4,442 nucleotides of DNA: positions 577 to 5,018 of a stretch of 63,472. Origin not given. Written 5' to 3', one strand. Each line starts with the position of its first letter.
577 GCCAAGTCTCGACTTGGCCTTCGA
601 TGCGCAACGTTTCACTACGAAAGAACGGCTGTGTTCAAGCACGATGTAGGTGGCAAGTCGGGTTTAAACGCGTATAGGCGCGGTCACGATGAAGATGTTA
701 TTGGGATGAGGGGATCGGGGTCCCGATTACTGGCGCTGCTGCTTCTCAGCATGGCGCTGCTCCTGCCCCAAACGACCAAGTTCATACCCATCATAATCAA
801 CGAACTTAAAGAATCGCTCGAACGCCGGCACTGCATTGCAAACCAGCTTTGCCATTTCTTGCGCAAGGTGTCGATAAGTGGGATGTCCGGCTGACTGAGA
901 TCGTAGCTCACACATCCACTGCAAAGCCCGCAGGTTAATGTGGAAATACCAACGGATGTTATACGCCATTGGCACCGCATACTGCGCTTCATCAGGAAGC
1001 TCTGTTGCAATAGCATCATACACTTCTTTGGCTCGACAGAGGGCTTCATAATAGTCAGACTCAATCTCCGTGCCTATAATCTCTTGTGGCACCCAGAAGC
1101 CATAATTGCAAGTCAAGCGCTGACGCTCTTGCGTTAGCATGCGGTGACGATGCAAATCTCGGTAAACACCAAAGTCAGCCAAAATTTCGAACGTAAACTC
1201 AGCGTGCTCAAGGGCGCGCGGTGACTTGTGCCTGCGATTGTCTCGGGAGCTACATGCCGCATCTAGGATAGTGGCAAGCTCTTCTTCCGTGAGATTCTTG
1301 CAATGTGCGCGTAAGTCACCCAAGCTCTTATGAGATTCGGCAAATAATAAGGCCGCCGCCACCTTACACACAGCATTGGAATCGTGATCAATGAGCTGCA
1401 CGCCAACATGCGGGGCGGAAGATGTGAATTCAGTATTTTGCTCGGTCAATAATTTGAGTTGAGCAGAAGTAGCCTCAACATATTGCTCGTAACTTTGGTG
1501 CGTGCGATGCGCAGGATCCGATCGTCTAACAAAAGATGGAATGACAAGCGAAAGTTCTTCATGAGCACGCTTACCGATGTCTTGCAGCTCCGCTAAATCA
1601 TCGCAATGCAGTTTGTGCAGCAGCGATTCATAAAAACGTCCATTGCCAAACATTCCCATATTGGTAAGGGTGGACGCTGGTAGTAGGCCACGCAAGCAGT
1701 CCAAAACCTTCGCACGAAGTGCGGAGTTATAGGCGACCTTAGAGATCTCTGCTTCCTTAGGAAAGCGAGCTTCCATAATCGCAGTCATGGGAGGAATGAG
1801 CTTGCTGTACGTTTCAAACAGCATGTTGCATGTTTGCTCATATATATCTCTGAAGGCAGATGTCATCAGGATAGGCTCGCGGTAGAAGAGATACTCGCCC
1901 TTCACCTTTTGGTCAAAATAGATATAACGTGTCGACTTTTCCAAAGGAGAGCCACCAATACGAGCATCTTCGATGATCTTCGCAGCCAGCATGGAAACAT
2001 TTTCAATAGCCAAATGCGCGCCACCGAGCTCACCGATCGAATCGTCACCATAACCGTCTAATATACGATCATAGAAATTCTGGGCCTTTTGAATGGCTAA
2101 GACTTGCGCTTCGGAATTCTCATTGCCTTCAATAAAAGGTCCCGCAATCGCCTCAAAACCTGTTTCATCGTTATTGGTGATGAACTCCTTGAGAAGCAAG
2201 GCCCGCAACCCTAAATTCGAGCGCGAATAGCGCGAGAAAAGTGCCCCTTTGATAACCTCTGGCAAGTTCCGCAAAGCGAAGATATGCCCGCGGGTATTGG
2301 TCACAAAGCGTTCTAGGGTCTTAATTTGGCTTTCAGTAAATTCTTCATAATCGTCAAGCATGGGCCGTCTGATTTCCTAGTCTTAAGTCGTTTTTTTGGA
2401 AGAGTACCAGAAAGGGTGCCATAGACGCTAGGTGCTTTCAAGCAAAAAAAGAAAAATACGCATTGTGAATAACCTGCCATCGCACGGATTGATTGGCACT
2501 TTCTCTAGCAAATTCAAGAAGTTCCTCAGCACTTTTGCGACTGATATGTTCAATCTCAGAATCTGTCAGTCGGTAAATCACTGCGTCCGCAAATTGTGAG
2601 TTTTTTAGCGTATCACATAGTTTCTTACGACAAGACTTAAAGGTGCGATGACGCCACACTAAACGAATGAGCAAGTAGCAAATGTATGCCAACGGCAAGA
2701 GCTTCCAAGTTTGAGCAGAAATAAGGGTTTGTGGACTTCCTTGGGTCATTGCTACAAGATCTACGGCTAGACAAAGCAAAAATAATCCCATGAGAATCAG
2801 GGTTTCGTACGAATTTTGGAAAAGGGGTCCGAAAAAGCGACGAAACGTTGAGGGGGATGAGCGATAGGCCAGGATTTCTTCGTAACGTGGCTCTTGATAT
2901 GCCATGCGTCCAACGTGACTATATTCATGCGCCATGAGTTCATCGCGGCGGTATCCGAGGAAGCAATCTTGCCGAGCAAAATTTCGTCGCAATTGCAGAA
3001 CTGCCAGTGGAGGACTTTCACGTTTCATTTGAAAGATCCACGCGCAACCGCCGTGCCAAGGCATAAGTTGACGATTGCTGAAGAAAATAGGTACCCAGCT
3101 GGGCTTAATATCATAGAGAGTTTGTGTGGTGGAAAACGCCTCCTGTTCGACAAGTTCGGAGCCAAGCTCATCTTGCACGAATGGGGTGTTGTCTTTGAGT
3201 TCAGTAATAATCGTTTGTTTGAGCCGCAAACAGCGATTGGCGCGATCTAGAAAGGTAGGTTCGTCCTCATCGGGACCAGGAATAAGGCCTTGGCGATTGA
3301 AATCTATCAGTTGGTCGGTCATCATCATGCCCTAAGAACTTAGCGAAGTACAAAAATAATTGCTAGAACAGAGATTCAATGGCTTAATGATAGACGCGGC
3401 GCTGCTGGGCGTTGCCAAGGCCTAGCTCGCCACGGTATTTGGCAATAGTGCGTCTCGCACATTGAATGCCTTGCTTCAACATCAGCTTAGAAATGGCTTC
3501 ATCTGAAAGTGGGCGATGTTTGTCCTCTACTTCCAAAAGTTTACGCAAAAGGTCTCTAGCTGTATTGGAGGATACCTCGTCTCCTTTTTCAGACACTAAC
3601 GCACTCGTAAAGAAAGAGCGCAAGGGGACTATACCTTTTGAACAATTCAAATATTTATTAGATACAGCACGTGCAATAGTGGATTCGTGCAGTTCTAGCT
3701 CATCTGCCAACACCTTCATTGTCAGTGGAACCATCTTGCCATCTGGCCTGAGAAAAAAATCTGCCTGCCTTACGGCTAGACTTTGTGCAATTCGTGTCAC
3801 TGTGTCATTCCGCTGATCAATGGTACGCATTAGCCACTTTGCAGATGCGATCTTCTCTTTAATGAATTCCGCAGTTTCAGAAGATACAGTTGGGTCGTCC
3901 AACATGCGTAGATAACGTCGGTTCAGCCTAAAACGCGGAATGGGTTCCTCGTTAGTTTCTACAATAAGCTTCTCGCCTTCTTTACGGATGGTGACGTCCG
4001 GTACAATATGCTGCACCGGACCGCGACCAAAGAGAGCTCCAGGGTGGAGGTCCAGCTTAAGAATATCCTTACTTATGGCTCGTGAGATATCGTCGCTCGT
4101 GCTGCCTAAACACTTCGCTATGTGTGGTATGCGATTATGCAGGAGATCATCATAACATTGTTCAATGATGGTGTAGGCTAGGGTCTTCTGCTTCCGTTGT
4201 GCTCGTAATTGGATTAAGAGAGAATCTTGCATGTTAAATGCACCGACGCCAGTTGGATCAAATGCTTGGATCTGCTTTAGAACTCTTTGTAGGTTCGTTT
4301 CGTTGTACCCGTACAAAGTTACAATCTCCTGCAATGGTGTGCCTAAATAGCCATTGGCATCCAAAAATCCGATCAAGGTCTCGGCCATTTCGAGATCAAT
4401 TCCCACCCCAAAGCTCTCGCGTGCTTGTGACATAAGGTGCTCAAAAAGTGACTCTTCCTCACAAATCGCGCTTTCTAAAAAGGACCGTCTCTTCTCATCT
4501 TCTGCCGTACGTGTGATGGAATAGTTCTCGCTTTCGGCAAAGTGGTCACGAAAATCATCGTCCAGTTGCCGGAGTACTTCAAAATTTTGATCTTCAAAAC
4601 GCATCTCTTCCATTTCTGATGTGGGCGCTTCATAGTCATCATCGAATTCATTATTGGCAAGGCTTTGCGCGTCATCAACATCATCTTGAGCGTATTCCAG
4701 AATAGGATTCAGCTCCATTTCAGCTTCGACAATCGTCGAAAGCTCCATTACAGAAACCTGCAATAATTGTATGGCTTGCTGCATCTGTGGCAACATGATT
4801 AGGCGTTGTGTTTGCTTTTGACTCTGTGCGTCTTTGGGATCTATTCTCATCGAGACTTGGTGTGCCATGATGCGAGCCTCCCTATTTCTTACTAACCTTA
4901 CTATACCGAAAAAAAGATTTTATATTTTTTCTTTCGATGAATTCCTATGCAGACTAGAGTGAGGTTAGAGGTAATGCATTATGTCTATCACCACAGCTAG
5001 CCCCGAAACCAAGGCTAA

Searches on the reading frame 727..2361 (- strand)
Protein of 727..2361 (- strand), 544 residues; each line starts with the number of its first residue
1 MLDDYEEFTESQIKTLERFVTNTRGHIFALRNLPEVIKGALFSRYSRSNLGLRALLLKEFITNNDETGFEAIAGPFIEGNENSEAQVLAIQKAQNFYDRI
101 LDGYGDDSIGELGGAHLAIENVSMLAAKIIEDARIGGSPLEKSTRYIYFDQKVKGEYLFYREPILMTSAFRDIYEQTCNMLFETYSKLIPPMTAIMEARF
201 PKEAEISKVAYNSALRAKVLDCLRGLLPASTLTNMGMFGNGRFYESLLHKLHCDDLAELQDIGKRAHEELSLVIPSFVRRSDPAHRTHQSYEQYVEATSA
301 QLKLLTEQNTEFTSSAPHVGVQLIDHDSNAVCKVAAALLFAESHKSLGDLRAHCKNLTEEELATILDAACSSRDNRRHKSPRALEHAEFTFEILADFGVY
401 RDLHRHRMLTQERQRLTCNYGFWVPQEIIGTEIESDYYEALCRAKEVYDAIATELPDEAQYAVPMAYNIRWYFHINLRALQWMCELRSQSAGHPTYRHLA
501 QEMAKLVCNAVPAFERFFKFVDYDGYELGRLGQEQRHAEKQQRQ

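Call 80: search_protein_families(library=pfam, proteins=[window:727-2361:-], max_evalue=0.01)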
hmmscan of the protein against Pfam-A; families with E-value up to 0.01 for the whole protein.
window:727-2361:- (544 aa): 1 family
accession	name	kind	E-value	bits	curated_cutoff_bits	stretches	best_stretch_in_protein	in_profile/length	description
PF02511.20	Thy1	-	1.4e-45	155.9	24.8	2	323-512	2-190/191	Thymidylate synthase complementing protein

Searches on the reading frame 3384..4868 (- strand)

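Call 14: search_protein_families(library=ncbifam, proteins=[window:3384-4868:-], max_evalue=0.00001)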
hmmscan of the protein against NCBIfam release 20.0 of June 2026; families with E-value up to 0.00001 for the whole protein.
window:3384-4868:- (494 aa): 7 families
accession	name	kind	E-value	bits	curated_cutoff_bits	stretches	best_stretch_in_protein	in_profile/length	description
TIGR02395.1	rpoN_sigma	equivalog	3.3e-113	379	277.35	1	19-491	1-434/434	RNA polymerase factor sigma-54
NF004595.0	PRK05932.1-2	equivalog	9.2e-107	357.9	513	1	15-493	5-483/484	RNA polymerase factor sigma-54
NF004596.0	PRK05932.1-3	subfamily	2.5e-99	333.6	499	1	17-491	9-505/515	RNA polymerase factor sigma-54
NF009118.0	PRK12469.1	subfamily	1.2e-98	331.1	396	1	15-491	5-479/483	RNA polymerase factor sigma-54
NF004598.0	PRK05932.1-5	equivalog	2e-94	317.2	621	1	18-491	8-502/504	RNA polymerase factor sigma-54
NF004597.0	PRK05932.1-4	equivalog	2.4e-79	267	817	1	18-491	8-474/477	RNA polymerase factor sigma-54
NF004602.0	PRK05932.2-4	equivalog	7.5e-61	206.2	506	1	114-491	65-409/416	RNA polymerase factor sigma-54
